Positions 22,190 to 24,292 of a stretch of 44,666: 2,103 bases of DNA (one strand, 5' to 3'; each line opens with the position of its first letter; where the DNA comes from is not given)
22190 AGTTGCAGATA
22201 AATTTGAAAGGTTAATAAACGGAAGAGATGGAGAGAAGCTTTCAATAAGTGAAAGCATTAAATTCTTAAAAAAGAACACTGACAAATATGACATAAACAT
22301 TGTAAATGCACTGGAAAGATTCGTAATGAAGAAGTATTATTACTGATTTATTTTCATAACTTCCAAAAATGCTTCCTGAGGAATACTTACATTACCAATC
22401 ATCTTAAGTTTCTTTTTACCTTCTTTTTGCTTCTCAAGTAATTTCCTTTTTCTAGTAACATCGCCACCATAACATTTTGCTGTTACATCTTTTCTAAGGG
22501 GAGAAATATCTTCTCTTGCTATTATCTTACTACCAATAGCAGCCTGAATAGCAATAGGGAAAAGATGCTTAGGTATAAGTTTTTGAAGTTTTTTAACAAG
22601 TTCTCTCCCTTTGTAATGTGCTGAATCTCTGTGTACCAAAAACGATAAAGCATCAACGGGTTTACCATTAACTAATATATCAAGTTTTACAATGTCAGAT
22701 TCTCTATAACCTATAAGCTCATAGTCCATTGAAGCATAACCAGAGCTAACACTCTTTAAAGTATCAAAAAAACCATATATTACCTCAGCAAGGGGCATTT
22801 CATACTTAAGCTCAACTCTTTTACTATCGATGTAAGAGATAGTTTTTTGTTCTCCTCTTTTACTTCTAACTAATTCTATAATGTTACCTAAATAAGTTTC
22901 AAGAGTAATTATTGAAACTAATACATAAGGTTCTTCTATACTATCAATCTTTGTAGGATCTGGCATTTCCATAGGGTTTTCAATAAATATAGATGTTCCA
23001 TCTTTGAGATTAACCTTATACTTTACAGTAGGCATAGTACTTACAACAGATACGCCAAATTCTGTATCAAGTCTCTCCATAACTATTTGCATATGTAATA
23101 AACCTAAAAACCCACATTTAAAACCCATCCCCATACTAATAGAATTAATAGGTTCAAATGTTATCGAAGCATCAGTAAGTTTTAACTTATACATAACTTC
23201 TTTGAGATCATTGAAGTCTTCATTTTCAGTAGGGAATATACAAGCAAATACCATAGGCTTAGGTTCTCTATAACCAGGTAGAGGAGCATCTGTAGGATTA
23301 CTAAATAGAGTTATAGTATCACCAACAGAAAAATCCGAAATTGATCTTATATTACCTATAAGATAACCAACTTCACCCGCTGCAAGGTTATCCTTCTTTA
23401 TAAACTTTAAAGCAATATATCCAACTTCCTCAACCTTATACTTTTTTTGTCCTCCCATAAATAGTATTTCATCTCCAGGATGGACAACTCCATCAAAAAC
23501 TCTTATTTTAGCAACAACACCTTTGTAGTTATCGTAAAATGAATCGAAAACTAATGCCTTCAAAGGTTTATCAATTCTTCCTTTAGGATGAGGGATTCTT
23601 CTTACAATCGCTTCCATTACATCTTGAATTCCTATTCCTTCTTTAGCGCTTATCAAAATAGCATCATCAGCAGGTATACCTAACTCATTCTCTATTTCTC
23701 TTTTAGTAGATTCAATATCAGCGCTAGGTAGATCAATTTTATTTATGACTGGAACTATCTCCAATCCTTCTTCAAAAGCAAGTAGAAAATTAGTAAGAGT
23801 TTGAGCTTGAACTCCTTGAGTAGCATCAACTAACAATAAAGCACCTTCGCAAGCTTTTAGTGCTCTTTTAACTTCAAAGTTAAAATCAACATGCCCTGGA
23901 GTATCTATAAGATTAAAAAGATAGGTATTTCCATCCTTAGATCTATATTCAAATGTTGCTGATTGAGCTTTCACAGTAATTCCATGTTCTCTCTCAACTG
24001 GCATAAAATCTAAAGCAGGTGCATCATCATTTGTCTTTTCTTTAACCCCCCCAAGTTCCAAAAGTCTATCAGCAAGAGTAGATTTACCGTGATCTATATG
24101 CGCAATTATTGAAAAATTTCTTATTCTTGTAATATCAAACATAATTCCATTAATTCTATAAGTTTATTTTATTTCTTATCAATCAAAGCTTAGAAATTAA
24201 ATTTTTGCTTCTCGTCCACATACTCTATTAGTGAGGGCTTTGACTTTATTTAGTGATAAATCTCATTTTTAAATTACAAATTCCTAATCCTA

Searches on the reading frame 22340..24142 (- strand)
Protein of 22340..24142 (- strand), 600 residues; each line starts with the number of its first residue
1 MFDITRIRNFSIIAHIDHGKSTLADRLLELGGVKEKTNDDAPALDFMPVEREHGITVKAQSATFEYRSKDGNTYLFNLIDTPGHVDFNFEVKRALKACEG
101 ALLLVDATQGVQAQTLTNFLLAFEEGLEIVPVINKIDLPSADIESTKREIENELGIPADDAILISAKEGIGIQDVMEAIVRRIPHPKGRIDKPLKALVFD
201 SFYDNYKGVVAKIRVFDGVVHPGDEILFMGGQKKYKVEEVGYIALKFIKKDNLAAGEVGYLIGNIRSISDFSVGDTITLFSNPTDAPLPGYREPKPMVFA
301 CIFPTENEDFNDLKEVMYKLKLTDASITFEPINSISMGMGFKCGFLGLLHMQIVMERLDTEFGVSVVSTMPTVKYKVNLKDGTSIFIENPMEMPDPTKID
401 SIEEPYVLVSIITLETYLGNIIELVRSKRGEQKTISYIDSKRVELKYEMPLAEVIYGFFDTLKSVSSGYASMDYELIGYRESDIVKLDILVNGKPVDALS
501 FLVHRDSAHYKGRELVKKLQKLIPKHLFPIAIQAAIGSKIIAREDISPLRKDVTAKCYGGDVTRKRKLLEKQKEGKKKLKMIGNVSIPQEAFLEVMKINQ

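Call 16: search_protein_families(library=ncbifam, proteins=[window:22340-24142:-])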
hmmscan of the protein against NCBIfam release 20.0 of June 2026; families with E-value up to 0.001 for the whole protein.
window:22340-24142:- (600 aa): 38 families (the best 25 are shown)
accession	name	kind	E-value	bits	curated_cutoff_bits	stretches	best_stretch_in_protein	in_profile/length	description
TIGR01393.1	lepA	equivalog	6.1e-275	913.2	533.9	1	6-599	2-595/595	translation elongation factor 4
TIGR01394.1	TypA_BipA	equivalog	2.9e-54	184.3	757.3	1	7-288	1-295/594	translational GTPase TypA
TIGR00484.1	EF-G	equivalog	2.4e-50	171.4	659.4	3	2-166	5-168/691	elongation factor G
NF009381.0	PRK12740.1-5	subfamily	3.1e-49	168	583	3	3-155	5-155/692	elongation factor G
TIGR00490.1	aEF-2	equivalog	5.3e-48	163.7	738.45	2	1-152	13-164/720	elongation factor EF-2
NF012153.1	tet_protect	equivalog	6.8e-45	153.4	775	2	9-154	2-145/614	tetracycline resistance ribosomal protection protein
NF009891.0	PRK13351.1-1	equivalog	1.9e-37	129.2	597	2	4-154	6-154/681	elongation factor G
NF033148.1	tet_protect_M_W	exception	4.5e-36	124.4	1100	2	6-154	2-148/639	TetM/TetW/TetO/TetS family tetracycline resistance ribosomal protection protein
NF007583.0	PRK10218.1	equivalog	3.1e-33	114.7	1260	1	4-468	2-461/607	ribosome-dependent GTPase TypA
NF001964.0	PRK00741.1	equivalog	2.6e-31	108.7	473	1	3-157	8-164/529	peptide chain release factor 3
NF000120.3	47473_otr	exception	4.4e-31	108.1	900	2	9-154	4-147/608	tetracycline resistance ribosomal protection protein Otr(A)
NF012155.1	tet_protect_M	exception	5.5e-30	104.2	1420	2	6-154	2-148/639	tetracycline resistance ribosomal protection protein Tet(M)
NF009377.1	PRK12740.1-1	equivalog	4.2e-28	98.2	890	2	5-155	11-159/700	elongation factor G-like protein EF-G2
TIGR00503.1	prfC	equivalog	3.6e-27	95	466.95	1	4-157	8-163/527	peptide chain release factor 3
NF009379.0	PRK12740.1-3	equivalog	4.3e-25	88.4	513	2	162-380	253-465/674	elongation factor G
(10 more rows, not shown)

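Call 17: find_encoding_contigs(protein=window:22340-24142:-, flank=10000, max_places=6)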
Protein window:22340-24142:- (600 aa): 2 contigs read that carry it; 2 places shown.
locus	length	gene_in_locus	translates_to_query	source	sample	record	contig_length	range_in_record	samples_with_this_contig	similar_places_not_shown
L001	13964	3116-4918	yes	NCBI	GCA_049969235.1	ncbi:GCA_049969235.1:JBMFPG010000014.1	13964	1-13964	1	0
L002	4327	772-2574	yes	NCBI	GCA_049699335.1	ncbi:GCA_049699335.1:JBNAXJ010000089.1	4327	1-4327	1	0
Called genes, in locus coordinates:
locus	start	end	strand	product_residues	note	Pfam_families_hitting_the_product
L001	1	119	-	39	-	PF01370:Epimerase, PF16363:GDP_Man_Dehyd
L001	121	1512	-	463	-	PF03721:UDPG_MGDP_dh_N, PF00984:UDPG_MGDP_dh, PF03720:UDPG_MGDP_dh_C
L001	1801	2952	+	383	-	PF00534:Glycos_transf_1, PF13692:Glyco_trans_1_4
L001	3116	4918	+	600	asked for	PF00009:GTP_EFTU, PF03144:GTP_EFTU_D2, PF00679:EFG_C, PF06421:LepA_C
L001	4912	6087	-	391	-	PF13487:HD_5, PF01966:HD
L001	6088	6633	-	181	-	PF01661:Macro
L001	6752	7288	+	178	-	PF00293:NUDIX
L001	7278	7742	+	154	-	PF13690:CheX (weak)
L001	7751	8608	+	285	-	PF08668:HDOD, PF01966:HD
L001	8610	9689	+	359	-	PF01817:CM_2, PF00800:PDT, PF01842:ACT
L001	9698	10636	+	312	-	PF01259:SAICAR_synt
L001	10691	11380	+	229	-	PF00226:DnaJ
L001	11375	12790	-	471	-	PF13623:SurA_N_2 (faint), PF13624:SurA_N_3 (weak)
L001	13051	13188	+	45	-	-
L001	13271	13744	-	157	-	-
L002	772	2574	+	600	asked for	PF00009:GTP_EFTU, PF03144:GTP_EFTU_D2, PF00679:EFG_C, PF06421:LepA_C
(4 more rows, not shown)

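Call 18: find_related_loci(query=window:22340-24142:-, collection=genome_contigs, flank=10000)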
Query window:22340-24142:- (600 aa) in genome_contigs; peptide patterns used: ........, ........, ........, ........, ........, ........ (x = any residue, [..] = any of these).
600 stretches matched a pattern (row limit reached: there are more); 599 encode a relative of the query (tblastn E <= 1e-3); the best 80 are kept; 80 distinct loci.
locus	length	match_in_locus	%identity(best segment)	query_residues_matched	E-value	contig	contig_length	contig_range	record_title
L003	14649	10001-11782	56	7-600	0e+0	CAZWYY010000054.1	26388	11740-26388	MAG TPA_asm: uncultured Spirochaetaceae bacterium isolate SRP214966_co4_496 genome assembly, contig: NODE_1356_length_26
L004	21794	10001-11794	54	2-599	0e+0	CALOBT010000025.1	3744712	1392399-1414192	MAG: uncultured Spirochaetota bacterium isolate LOGT_bin.0113 genome assembly, contig: contig_20799, whole genome shotgu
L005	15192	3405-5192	56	2-597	0e+0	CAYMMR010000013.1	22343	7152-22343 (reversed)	MAG TPA_asm: uncultured Nitrospinota bacterium isolate binchicken_co21_483 genome assembly, contig: NODE_1145_length_223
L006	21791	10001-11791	59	1-597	0e+0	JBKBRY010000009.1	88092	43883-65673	MAG: Leptonema sp. (in: bacteria) isolate 21I_052.bin.30 NODE_9_length_88092_cov_13.907584, whole genome shotgun sequenc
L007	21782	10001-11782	55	7-600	0e+0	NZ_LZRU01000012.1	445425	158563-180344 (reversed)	MAG: Thermobacillus sp. ZCTH02-B1 BIN01_NODE24454253, whole genome shotgun sequence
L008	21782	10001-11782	55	7-600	0e+0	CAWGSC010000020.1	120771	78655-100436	MAG: uncultured Nitrospiraceae bacterium isolate MFD06298.bin.2.114 genome assembly, contig: contig_65948, whole genome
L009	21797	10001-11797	55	1-599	0e+0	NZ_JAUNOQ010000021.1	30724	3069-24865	MAG: Phascolarctobacterium sp. isolate S34M_St_78 NODE_629_length_30724_cov_114.427891, whole genome shotgun sequence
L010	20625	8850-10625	55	7-598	0e+0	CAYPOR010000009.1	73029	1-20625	MAG TPA_asm: uncultured Nitrospira sp. isolate SRP287051_co2_197 genome assembly, contig: NODE_807_length_73029_cov_18.0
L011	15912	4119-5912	55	1-599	0e+0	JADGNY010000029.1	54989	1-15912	MAG: Thermoanaerobaculia bacterium isolate Chersky.31_28 contig-100_105, whole genome shotgun sequence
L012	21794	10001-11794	55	2-599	0e+0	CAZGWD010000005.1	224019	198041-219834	MAG TPA_asm: uncultured Leptospirales bacterium isolate SRP302447_co4_375 genome assembly, contig: NODE_178_length_22401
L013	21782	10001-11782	54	6-599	0e+0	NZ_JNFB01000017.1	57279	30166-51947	Listeria newyorkensis strain FSL M6-0635 contig000017, whole genome shotgun sequence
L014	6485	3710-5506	53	3-600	0e+0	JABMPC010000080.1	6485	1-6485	MAG: Chlorobium sp. isolate bin.97 k141_4961215, whole genome shotgun sequence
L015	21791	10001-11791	56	5-600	0e+0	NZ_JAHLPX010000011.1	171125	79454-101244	Anaerotignum sp. MSJ-24 M-24_ctg0009, whole genome shotgun sequence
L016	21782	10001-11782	55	7-600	0e+0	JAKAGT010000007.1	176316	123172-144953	MAG: Bacteroidetes bacterium isolate WY2.bin60 NODE_96_length_176316_cov_6.159079, whole genome shotgun sequence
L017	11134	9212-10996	55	5-597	0e+0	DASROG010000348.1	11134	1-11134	MAG TPA_asm: Myxococcaceae bacterium isolate SMAG_U10262 k141_629962, whole genome shotgun sequence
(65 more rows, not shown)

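Call 32: find_homologous_proteins(query=window:22340-24142:-, max_evalue=1e-100)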
Query window:22340-24142:- (600 aa): 8000 proteins with E <= 1e-100 among 8000 candidates; the best 120 are listed.
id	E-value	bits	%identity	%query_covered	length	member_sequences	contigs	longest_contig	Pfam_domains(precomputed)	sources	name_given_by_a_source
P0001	0.0e+0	1331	100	100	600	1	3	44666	PF00679.31,PF06421.18,PF00009.34,PF03144.32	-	-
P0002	0.0e+0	1329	100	100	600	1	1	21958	PF00679.31,PF06421.18,PF00009.34,PF03144.32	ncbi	ncbi:MAG: translation elongation factor 4 [Brevinematia bacterium]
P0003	0.0e+0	1236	92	100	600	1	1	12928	PF00679.31,PF06421.18,PF00009.34,PF03144.32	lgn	-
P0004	0.0e+0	1180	88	99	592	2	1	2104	PF00679.31,PF06421.18,PF00009.34,PF03144.32,PF22042.3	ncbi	-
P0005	0.0e+0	1179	88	100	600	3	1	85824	PF00679.31,PF06421.18,PF00009.34,PF03144.32,PF22042.3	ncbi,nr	ncbi:MAG: translation elongation factor 4 [Brevinematales bacterium]|nr:translation elongation facto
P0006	0.0e+0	1175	87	100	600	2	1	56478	PF00679.31,PF06421.18,PF00009.34,PF03144.32,PF22042.3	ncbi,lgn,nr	ncbi:MAG: translation elongation factor 4 [Spirochaetia bacterium]|nr:translation elongation factor 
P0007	0.0e+0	1173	86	100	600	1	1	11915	PF00679.31,PF06421.18,PF00009.34,PF03144.32,PF22042.3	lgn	-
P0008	0.0e+0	1159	85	100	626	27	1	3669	PF00679.31,PF06421.18,PF00009.34,PF03144.32,PF22042.3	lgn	-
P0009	0.0e+0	1152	84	100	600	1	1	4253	PF01926.30,PF00679.31,PF06421.18,PF00009.34,PF03144.32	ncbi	ncbi:MAG: translation elongation factor 4 [Brevinematia bacterium]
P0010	0.0e+0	1134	83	100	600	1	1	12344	PF01926.30,PF00679.31,PF06421.18,PF00009.34,PF03144.32,PF22042.3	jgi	-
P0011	0.0e+0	1134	82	100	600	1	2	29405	PF01926.30,PF00679.31,PF06421.18,PF00009.34,PF03144.32,PF22042.3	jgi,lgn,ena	-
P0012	0.0e+0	1134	82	100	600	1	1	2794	PF01926.30,PF00679.31,PF06421.18,PF00009.34,PF03144.32,PF22042.3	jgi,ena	-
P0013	0.0e+0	1132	82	100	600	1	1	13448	PF01926.30,PF00679.31,PF06421.18,PF00009.34,PF03144.32,PF22042.3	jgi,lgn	jgi:GTP-binding protein LepA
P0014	0.0e+0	1130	82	100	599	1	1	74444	PF01926.30,PF00679.31,PF06421.18,PF00009.34,PF03144.32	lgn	-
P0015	0.0e+0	1129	82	100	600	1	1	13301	PF01926.30,PF00679.31,PF06421.18,PF00009.34,PF03144.32,PF22042.3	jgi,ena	-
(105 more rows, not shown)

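Call 33: find_encoding_contigs(protein=P0003, flank=10000, max_places=3)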
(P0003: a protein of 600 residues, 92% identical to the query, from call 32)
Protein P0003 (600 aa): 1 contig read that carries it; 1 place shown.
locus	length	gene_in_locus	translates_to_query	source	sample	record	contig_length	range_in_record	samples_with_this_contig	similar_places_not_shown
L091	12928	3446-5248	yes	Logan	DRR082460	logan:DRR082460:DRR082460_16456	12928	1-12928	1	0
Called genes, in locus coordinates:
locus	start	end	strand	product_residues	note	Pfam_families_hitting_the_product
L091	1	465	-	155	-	?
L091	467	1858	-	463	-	PF03721:UDPG_MGDP_dh_N, PF00984:UDPG_MGDP_dh, PF03720:UDPG_MGDP_dh_C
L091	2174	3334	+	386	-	PF00534:Glycos_transf_1, PF13692:Glyco_trans_1_4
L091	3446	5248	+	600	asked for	PF00009:GTP_EFTU, PF03144:GTP_EFTU_D2, PF00679:EFG_C, PF06421:LepA_C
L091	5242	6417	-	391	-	PF13487:HD_5, PF01966:HD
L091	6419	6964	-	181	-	PF01661:Macro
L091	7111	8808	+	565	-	PF05157:MshEN, PF00437:T2SSE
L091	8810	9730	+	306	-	-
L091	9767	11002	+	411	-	PF00994:MoCF_biosynth, PF02464:CinA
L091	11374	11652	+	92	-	PF00203:Ribosomal_S19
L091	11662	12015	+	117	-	PF00237:Ribosomal_L22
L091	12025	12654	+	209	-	PF07650:KH_2, PF00189:Ribosomal_S3_C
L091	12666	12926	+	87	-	?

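Call 34: find_encoding_contigs(protein=P0005, flank=10000, max_places=3)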
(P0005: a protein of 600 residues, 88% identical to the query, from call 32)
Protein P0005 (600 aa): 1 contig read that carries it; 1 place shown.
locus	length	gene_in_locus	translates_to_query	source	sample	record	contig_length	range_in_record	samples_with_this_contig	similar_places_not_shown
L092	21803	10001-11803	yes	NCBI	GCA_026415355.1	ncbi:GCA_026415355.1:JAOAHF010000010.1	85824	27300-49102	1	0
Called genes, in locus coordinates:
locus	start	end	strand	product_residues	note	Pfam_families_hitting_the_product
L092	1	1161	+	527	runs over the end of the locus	PF00117:GATase, PF07722:Peptidase_C26, PF02885:Glycos_trans_3N, PF00591:Glycos_transf_3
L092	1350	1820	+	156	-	PF02542:YgbB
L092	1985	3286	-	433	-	PF12704:MacB_PCD, PF02687:FtsX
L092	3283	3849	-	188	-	PF08207:EFP_N, PF01132:EFP, PF09285:Elong-fact-P_C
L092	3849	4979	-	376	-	PF00712:DNA_pol3_beta, PF02767:DNA_pol3_beta_2, PF02768:DNA_pol3_beta_3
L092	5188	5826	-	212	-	PF00573:Ribosomal_L4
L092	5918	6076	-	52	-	-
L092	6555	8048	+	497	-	-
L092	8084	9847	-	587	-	PF05524:PEP-utilisers_N, PF00391:PEP-utilizers, PF02896:PEP-utilizers_C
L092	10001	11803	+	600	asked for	PF00009:GTP_EFTU, PF22042:EF-G_D2 (weak), PF03144:GTP_EFTU_D2, PF00679:EFG_C, PF06421:LepA_C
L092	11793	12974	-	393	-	PF13487:HD_5, PF01966:HD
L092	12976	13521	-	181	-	PF01661:Macro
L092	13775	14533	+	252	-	PF03888:MucB_RseB (weak), PF17131:TP_0789-like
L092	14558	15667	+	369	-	-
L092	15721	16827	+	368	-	PF12698:ABC2_membrane_3, PF01061:ABC2_membrane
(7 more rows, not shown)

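Call 35: find_encoding_contigs(protein=P0006, flank=10000, max_places=3)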
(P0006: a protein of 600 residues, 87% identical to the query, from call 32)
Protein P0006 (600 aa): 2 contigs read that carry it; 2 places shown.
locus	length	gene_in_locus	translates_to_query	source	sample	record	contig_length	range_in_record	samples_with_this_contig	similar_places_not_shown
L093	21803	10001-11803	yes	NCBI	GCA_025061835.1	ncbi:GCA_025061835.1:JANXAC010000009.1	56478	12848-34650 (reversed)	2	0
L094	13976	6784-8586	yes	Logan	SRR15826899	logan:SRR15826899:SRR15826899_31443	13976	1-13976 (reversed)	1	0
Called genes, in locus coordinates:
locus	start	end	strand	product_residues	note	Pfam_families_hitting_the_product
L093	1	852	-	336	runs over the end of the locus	PF00814:TsaD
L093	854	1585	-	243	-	PF00571:CBS, PF03471:CorC_HlyC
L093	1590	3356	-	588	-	-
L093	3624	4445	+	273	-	PF03331:LpxC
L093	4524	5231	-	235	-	PF03167:UDG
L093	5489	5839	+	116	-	PF01250:Ribosomal_S6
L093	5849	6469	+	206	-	PF00436:SSB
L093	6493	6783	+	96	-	PF01084:Ribosomal_S18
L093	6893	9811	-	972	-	PF00930:DPPIV_N (faint), PF26550:Tricorn_2nd, PF07676:PD40 (faint), PF26549:Tricorn_N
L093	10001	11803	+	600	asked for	PF00009:GTP_EFTU, PF22042:EF-G_D2 (weak), PF03144:GTP_EFTU_D2, PF00679:EFG_C, PF06421:LepA_C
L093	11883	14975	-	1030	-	PF00270:DEAD, PF04851:ResIII, PF00271:Helicase_C, PF09369:MZB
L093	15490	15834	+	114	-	PF00543:P-II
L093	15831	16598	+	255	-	PF04452:Methyltrans_RNA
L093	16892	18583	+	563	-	PF02776:TPP_enzyme_N, PF00205:TPP_enzyme_M, PF02775:TPP_enzyme_C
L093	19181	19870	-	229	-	PF01464:SLT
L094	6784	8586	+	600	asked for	PF00009:GTP_EFTU, PF22042:EF-G_D2 (weak), PF03144:GTP_EFTU_D2, PF00679:EFG_C, PF06421:LepA_C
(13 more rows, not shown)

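Call 41: find_encoding_contigs(protein=P0002, flank=10000, max_places=3)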
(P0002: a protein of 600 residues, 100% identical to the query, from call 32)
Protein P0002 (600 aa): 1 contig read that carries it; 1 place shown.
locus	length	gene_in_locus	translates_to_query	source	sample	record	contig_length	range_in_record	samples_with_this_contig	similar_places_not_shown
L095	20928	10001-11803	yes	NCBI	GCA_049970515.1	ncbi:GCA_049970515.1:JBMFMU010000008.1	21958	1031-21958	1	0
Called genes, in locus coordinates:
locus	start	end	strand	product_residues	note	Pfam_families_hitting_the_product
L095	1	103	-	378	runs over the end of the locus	PF21799:MurD-like_N, PF08245:Mur_ligase_M, PF02875:Mur_ligase_C (weak)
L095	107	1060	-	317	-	PF12911:OppC_N, PF00528:BPD_transp_1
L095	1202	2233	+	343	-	PF00534:Glycos_transf_1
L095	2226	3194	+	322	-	PF00535:Glycos_transf_2, PF10111:Glyco_tranf_2_2 (weak), PF13641:Glyco_tranf_2_3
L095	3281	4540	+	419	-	PF00534:Glycos_transf_1, PF20706:GT4-conflict (faint), PF13692:Glyco_trans_1_4, PF13524:Glyco_trans_1_2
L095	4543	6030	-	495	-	PF01943:Polysacc_synt, PF13440:Polysacc_synt_3 (weak)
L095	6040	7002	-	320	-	PF01073:3Beta_HSD, PF01370:Epimerase, PF02719:Polysacc_synt_2 (faint), PF04321:RmlD_sub_bind (weak), PF07993:NAD_binding_4 (faint), PF16363:GDP_Man_Dehyd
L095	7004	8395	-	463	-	PF03721:UDPG_MGDP_dh_N, PF00984:UDPG_MGDP_dh, PF03720:UDPG_MGDP_dh_C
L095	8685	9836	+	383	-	PF00534:Glycos_transf_1, PF13692:Glyco_trans_1_4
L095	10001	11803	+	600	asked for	PF00009:GTP_EFTU, PF03144:GTP_EFTU_D2, PF00679:EFG_C, PF06421:LepA_C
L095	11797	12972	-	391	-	PF13487:HD_5, PF01966:HD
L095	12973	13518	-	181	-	PF01661:Macro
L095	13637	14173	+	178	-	PF00293:NUDIX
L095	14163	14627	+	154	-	PF13690:CheX (weak)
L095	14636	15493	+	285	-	PF08668:HDOD, PF01966:HD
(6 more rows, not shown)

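Call 62: find_encoding_contigs(protein=P0014, flank=10000, max_places=2)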
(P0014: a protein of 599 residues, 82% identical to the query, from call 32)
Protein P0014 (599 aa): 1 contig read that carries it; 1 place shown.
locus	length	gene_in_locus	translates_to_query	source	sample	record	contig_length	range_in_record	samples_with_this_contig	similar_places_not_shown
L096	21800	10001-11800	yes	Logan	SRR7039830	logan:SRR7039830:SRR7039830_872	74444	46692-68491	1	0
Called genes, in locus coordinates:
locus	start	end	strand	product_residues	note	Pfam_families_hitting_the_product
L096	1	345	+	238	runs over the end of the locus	PF01061:ABC2_membrane (weak), PF13346:ABC2_membrane_5 (weak), PF12679:ABC2_membrane_2, PF12698:ABC2_membrane_3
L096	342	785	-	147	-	PF04519:Bactofilin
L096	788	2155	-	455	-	PF01523:PmbA_TldD_1st, PF19290:PmbA_TldD_2nd, PF19289:PmbA_TldD_3rd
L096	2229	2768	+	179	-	-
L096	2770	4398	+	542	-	PF05496:RuvB_N (weak), PF06068:TIP49 (faint), PF13177:DNA_pol3_delta2, PF00004:AAA, PF07728:AAA_5 (weak), PF13401:AAA_22 (weak), PF22608:DNAX_ATPase_lid (weak), PF12169:DNA_pol3_gamma3, +1 more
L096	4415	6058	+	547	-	-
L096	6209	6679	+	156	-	PF03963:FlgD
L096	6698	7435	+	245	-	PF02348:CTP_transf_3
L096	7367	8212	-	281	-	PF00950:ABC-3, PF01032:FecCD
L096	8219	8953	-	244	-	PF02463:SMC_N, PF00005:ABC_tran, PF13304:AAA_21 (faint)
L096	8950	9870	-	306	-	PF01297:ZnuA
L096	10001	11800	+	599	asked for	PF00009:GTP_EFTU, PF01926:MMR_HSR1 (faint), PF03144:GTP_EFTU_D2, PF00679:EFG_C, PF06421:LepA_C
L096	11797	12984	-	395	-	PF13487:HD_5, PF01966:HD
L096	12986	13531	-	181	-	PF01661:Macro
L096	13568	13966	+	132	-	-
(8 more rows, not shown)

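Call 63: find_encoding_contigs(protein=P0007, flank=10000, max_places=2)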
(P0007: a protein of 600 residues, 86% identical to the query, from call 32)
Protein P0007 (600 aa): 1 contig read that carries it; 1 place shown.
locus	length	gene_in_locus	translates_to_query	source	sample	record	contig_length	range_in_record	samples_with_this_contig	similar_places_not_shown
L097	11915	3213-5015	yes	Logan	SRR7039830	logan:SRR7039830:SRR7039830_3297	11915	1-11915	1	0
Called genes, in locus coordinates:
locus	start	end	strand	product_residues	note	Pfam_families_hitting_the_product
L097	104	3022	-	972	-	PF26550:Tricorn_2nd, PF07676:PD40 (faint), PF26549:Tricorn_N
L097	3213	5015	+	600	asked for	PF00009:GTP_EFTU, PF22042:EF-G_D2 (weak), PF03144:GTP_EFTU_D2, PF00679:EFG_C, PF06421:LepA_C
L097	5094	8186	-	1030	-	PF00270:DEAD, PF04851:ResIII, PF00271:Helicase_C, PF09369:MZB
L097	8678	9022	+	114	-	PF00543:P-II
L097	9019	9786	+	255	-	PF04452:Methyltrans_RNA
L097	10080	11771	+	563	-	PF02776:TPP_enzyme_N, PF00205:TPP_enzyme_M, PF02775:TPP_enzyme_C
